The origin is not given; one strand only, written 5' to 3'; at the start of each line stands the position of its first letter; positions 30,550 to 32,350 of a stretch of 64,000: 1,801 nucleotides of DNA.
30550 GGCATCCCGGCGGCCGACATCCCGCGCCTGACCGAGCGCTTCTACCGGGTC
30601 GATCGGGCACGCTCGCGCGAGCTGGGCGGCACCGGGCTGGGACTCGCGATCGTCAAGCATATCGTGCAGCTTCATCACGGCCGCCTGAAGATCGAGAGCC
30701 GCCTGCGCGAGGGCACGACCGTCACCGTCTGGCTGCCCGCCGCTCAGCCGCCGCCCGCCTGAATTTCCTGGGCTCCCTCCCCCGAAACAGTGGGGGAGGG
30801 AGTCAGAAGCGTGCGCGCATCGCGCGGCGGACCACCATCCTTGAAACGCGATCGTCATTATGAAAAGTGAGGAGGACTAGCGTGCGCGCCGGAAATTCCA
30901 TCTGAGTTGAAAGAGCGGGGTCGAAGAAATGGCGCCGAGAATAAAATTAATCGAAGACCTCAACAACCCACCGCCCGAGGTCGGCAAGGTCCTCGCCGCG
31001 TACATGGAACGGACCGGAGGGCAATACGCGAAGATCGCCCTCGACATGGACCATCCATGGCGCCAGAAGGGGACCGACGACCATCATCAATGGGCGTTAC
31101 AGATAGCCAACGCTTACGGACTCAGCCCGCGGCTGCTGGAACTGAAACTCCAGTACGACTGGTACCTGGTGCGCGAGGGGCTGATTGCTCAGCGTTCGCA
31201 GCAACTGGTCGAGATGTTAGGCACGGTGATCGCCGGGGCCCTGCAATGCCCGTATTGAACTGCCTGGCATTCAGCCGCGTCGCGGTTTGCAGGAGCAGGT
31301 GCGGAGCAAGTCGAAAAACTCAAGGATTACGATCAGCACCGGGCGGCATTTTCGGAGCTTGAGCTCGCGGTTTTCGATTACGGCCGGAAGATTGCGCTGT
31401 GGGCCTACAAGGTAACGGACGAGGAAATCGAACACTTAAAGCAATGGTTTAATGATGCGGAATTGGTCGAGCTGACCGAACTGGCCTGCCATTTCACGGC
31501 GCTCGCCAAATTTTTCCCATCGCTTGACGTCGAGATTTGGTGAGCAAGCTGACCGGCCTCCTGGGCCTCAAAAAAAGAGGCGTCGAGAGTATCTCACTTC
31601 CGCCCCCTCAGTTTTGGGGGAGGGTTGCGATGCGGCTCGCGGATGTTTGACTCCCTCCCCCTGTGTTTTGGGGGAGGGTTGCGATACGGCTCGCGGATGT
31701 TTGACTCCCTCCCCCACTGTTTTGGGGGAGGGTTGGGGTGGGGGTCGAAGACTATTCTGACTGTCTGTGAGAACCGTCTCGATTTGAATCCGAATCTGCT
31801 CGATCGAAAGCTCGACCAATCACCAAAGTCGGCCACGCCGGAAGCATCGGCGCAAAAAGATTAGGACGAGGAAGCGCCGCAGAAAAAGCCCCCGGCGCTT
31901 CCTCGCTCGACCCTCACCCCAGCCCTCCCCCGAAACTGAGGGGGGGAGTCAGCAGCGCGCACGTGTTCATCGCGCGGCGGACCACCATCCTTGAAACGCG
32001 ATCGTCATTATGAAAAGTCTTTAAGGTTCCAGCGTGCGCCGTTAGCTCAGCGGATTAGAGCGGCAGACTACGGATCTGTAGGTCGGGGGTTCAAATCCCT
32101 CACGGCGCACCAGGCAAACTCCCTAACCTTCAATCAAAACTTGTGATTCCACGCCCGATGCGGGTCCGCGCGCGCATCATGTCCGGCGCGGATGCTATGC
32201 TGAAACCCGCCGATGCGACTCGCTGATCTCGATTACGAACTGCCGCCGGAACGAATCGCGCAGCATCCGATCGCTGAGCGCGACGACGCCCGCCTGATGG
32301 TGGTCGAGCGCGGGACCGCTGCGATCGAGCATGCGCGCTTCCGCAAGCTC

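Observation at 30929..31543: AhpD/CMD-family gene interrupted by an in-frame UGA at the active-site CxxC position; likely a selenoprotein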

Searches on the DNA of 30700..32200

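Call 90: search_rna_families(source=window, start=30700, end=32200, threshold=evalue, max_evalue=10)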
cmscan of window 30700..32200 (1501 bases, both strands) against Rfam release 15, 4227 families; matches with E-value up to 10: 6.
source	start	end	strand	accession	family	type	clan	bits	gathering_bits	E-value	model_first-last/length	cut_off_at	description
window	32036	32109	+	RF00005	tRNA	Gene; tRNA;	CL00001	67.1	29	4.7e-14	1-71/71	no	tRNA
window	32036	32110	-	RF04354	Plastid-ycf2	Cis-reg;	-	29.4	65.7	0.0012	1-75/75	no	Plastid-ycf2 5UTR RNA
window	31650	31731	-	RF01522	TB10Cs1H1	Gene; snRNA; snoRNA; HACA-box;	-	18.3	45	1.4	1-71/71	no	Trypanosomatid snoRNA TB10Cs1H1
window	31863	31908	-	RF03778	mir-483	Gene; miRNA;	-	16.5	60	7.5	1-75/75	no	mir-483 microRNA precursor family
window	31615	31662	+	RF02915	DUF3800-VI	Cis-reg;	-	15.7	35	7.2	1-52/52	no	DUF3800-VI RNA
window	31669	31716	+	RF02915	DUF3800-VI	Cis-reg;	-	15.5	35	8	1-52/52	no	DUF3800-VI RNA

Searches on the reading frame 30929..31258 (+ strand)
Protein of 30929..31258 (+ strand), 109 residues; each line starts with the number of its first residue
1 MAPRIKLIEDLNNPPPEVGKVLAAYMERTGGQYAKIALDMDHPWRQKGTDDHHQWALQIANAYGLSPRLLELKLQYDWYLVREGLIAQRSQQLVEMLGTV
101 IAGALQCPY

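Call 13: find_encoding_contigs(protein=window:30929-31258:+, flank=10000)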
Protein window:30929-31258:+ (109 aa): 8 contigs read that carry it; 6 places shown.
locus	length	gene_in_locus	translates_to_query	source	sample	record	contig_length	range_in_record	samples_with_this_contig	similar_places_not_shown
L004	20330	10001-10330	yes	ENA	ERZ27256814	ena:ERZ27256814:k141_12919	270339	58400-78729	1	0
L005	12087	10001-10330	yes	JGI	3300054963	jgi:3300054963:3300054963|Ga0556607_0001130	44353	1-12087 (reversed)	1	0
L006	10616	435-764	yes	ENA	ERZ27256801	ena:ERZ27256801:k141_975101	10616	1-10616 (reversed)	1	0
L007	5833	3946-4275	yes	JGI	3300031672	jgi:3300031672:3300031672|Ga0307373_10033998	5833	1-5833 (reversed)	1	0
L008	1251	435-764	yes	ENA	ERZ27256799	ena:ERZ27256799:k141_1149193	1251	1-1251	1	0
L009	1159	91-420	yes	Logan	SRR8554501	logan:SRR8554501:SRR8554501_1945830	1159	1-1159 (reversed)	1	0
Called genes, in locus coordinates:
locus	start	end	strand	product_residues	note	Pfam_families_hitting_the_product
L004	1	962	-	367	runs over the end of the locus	PF00296:Bac_luciferase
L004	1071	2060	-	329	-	PF00701:DHDPS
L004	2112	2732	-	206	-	PF01323:DSBA, PF13462:Thioredoxin_4 (weak)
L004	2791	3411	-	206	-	PF01323:DSBA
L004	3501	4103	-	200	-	PF00574:CLP_protease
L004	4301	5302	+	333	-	PF00528:BPD_transp_1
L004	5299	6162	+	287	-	PF00528:BPD_transp_1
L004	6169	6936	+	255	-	PF00005:ABC_tran, PF02463:SMC_N (faint), PF13401:AAA_22 (faint), PF13304:AAA_21 (weak)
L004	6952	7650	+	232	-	PF01895:PhoU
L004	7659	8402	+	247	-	PF00072:Response_reg, PF00486:Trans_reg_C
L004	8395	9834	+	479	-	PF00989:PAS (weak), PF08448:PAS_4 (weak), PF12860:PAS_7 (weak), PF00512:HisKA, PF02518:HATPase_c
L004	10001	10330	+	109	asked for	-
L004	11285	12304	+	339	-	PF02547:Queuosine_synth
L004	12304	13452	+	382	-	PF01702:TGT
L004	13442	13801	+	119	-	PF02699:YajC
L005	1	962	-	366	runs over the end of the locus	PF00296:Bac_luciferase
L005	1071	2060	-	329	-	PF00701:DHDPS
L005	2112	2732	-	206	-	PF01323:DSBA, PF13462:Thioredoxin_4 (weak)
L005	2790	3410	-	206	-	PF01323:DSBA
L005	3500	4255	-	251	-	PF00574:CLP_protease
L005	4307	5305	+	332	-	PF00528:BPD_transp_1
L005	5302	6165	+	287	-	PF00528:BPD_transp_1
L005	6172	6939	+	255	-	PF00005:ABC_tran, PF02463:SMC_N (faint), PF13401:AAA_22 (faint), PF13304:AAA_21 (weak)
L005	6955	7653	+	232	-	PF01895:PhoU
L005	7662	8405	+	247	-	PF00072:Response_reg, PF00486:Trans_reg_C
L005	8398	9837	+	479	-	PF00989:PAS (weak), PF08448:PAS_4 (weak), PF12860:PAS_7 (faint), PF00512:HisKA, PF02518:HATPase_c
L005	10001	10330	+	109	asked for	-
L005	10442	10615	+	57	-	-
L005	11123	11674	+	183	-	-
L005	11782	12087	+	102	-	?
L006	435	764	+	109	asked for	-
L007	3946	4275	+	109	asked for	-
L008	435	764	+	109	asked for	-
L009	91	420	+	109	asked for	-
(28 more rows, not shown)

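Call 21: list_cluster_members(proteins=[window:30929-31255:+, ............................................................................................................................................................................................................])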
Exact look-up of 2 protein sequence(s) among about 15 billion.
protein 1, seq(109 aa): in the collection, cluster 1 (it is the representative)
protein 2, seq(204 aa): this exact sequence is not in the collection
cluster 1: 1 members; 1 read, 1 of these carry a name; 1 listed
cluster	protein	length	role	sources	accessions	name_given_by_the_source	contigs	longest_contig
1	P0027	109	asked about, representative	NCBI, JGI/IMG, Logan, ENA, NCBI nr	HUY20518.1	MAG TPA: hypothetical protein VMV15_14990 [Candidatus Binataceae bacterium] | hypothetical protein | hypothetical protein [Candidatus Binataceae bacterium]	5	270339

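Call 53: find_homologous_proteins(query=window:30929-31255:+, max_evalue=0.001)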
Query seq(109 aa) (109 aa): 5 proteins with E <= 0.001 among 14 candidates.
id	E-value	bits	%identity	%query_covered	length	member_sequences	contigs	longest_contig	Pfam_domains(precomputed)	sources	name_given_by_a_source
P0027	3.8e-68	244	100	100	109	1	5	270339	-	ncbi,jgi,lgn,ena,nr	ncbi:MAG TPA: hypothetical protein VMV15_14990 [Candidatus Binataceae bacterium]|jgi:hypothetical pr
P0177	4.7e-47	177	69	100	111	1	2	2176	-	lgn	-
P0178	1.5e-45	172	67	100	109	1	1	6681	-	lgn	-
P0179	2.0e-37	146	79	77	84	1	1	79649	-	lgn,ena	-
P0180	5.2e-36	141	57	100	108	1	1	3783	-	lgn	-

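Call 54: find_encoding_contigs(protein=P0177, flank=5000, max_places=3)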
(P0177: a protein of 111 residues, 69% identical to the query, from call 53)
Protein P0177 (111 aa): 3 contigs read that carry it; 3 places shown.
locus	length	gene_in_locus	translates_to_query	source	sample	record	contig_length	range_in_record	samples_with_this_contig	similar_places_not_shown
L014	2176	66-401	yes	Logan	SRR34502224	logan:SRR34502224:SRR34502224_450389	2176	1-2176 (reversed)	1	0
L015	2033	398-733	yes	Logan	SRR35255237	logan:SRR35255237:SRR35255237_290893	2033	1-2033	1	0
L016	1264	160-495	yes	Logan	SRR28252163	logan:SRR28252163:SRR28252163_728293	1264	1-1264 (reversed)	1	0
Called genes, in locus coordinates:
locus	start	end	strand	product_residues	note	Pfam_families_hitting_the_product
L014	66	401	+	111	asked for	-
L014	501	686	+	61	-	-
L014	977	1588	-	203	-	PF00440:TetR_N, PF17932:TetR_C_24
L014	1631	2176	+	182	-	?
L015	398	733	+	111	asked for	-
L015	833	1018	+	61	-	-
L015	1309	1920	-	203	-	PF00440:TetR_N, PF17932:TetR_C_24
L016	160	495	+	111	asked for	-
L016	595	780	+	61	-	-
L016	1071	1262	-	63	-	?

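Call 55: find_encoding_contigs(protein=P0178, flank=5000, max_places=3)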
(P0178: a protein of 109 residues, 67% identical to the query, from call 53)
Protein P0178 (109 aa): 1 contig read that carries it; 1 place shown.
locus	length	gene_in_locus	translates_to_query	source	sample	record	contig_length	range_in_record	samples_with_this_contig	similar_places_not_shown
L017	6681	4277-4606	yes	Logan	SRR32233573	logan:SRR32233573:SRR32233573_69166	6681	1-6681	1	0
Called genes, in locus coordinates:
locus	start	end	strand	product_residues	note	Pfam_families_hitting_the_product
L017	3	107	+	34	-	?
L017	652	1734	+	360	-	PF01208:URO-D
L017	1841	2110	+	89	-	-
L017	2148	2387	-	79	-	-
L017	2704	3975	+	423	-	PF03349:Toluene_X, PF10677:DUF2490 (faint), PF13505:OMP_b-brl (weak), PF19089:DUF5777 (faint), PF03349:Toluene_X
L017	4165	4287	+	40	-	-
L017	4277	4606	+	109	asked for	-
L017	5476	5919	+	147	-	PF02627:CMD (weak)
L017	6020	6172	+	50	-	-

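Call 56: find_encoding_contigs(protein=P0179, flank=10000, max_places=3)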
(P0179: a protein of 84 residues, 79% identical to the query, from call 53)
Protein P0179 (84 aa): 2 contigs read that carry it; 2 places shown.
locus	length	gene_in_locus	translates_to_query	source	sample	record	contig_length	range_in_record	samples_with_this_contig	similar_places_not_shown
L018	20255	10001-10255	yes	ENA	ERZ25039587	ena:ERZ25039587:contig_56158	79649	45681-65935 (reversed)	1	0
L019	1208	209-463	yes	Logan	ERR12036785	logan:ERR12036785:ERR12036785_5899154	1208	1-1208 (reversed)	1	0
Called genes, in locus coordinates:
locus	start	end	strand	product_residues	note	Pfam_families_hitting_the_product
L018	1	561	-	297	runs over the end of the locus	PF00561:Abhydrolase_1, PF12146:Hydrolase_4 (faint), PF12697:Abhydrolase_6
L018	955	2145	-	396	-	PF00890:FAD_binding_2 (faint), PF01494:FAD_binding_3, PF07992:Pyr_redox_2 (faint), PF13450:NAD_binding_8 (faint)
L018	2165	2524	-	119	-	-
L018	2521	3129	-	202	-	PF00561:Abhydrolase_1, PF12146:Hydrolase_4, PF12697:Abhydrolase_6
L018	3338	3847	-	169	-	-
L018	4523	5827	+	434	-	PF21686:LigD_Prim-Pol, PF01896:DNA_primase_S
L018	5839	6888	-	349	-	PF01068:DNA_ligase_A_M, PF04679:DNA_ligase_A_C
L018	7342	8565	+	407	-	PF03235:GmrSD_N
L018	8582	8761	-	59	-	-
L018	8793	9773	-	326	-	PF12760:Zn_ribbon_IS1595, PF12762:DDE_Tnp_IS1595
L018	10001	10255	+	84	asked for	-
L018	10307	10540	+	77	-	-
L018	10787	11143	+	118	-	-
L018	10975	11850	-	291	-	PF02798:GST_N, PF13409:GST_N_2 (weak), PF00043:GST_C (weak), PF13410:GST_C_2, PF21972:Arc1p_N_like (weak)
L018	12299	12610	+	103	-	-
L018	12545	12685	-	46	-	-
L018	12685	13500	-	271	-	PF08021:FAD_binding_9, PF04954:SIP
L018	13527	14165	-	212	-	PF01596:Methyltransf_3, PF13578:Methyltransf_24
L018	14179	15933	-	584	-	PF03979:Sigma70_r1_1, PF00140:Sigma70_r1_2, PF04542:Sigma70_r2, PF04539:Sigma70_r3, PF04545:Sigma70_r4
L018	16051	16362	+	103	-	-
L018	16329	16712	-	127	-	-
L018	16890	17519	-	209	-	PF13489:Methyltransf_23, PF13847:Methyltransf_31, PF08241:Methyltransf_11, PF08242:Methyltransf_12, PF13649:Methyltransf_25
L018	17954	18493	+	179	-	PF07690:MFS_1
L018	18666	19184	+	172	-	PF11149:DUF2924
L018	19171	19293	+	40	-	-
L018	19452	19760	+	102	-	-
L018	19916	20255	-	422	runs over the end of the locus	PF01609:DDE_Tnp_1, PF13612:DDE_Tnp_1_3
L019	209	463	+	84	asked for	-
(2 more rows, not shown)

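Call 61: list_cluster_members(proteins=[L018:14179-15933:-, L018:5839-6888:-, L017:652-1734:+, L017:2704-3975:+, L014:977-1588:-, L012:1459-2100:+, P0177, P0178, P0179, P0180])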
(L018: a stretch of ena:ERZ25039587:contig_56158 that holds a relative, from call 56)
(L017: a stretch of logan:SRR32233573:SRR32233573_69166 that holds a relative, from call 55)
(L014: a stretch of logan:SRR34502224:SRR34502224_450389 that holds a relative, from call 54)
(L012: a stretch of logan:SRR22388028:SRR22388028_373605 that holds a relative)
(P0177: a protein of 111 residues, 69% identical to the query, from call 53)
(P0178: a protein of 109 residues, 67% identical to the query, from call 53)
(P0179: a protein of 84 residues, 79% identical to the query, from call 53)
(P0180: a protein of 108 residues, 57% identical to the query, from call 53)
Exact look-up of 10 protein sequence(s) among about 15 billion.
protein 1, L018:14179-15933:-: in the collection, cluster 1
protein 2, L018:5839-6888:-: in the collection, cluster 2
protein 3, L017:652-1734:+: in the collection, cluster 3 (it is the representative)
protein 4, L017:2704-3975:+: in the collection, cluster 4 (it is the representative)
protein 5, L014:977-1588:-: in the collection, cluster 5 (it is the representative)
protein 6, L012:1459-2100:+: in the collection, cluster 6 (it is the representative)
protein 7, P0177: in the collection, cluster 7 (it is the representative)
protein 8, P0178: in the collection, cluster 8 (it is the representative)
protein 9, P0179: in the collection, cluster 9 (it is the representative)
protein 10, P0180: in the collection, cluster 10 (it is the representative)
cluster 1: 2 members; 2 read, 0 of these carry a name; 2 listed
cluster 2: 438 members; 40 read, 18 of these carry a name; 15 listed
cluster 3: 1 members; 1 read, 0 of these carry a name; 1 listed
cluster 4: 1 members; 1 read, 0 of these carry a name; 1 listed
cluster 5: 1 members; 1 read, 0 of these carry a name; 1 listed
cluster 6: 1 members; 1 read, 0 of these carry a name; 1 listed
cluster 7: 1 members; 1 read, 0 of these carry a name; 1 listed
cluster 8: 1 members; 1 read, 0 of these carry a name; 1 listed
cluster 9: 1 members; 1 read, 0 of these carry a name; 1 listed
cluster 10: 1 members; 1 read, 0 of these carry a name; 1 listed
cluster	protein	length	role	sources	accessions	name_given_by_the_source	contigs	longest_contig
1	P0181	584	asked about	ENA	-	-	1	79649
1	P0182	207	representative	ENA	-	-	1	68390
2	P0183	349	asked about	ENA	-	-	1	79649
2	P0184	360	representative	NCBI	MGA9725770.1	MAG: ATP-dependent DNA ligase [Candidatus Binatus sp.]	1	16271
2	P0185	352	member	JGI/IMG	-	ATP-dependent DNA ligase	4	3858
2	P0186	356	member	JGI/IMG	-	ATP-dependent DNA ligase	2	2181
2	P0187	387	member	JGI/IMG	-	ATP-dependent DNA ligase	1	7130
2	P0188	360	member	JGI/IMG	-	ATP-dependent DNA ligase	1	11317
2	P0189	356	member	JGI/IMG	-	ATP-dependent DNA ligase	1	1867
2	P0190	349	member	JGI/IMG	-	ATP-dependent DNA ligase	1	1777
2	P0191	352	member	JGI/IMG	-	ATP-dependent DNA ligase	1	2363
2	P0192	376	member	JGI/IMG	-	ATP-dependent DNA ligase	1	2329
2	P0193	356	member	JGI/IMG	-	ATP-dependent DNA ligase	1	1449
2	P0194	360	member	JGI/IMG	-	ATP-dependent DNA ligase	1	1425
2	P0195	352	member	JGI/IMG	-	ATP-dependent DNA ligase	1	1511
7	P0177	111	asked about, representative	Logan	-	-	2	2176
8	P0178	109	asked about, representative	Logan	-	-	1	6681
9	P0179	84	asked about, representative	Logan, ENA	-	-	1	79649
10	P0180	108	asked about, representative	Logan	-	-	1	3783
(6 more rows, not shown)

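Call 85: search_protein_families(library=pfam, proteins=[L017:5476-5919:+, L018:10975-11850:-], max_evalue=0.001)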
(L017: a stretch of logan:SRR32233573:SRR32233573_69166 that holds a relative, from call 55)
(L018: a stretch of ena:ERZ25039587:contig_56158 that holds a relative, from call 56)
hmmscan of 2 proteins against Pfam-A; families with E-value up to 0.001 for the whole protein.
L017:5476-5919:+ (147 aa): 1 family
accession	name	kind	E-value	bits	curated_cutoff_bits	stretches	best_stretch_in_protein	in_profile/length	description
PF02627.25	CMD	-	2.2e-07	31.2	23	1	34-104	1-72/84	Carboxymuconolactone decarboxylase family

L018:10975-11850:- (291 aa): 6 families
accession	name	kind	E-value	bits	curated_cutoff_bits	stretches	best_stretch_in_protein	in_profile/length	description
PF13410.11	GST_C_2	-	2.1e-09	37.8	24.9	1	175-246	2-69/69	Glutathione S-transferase, C-terminal domain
PF02798.26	GST_N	-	1.7e-08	35.1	20.9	1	57-128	15-76/76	Glutathione S-transferase, N-terminal domain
PF13409.12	GST_N_2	-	4.7e-07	30.7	25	1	66-128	9-69/70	Glutathione S-transferase, N-terminal domain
PF00043.30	GST_C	-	1.2e-06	29.2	20.7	1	179-251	26-93/93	Glutathione S-transferase, C-terminal domain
PF21972.1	Arc1p_N_like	-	1.4e-05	25.7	27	1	183-248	16-78/81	Nuclear-export cofactor Arc1p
PF14497.11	GST_C_3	-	0.00014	22.5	21.6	1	180-254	27-98/104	Glutathione S-transferase, C-terminal domain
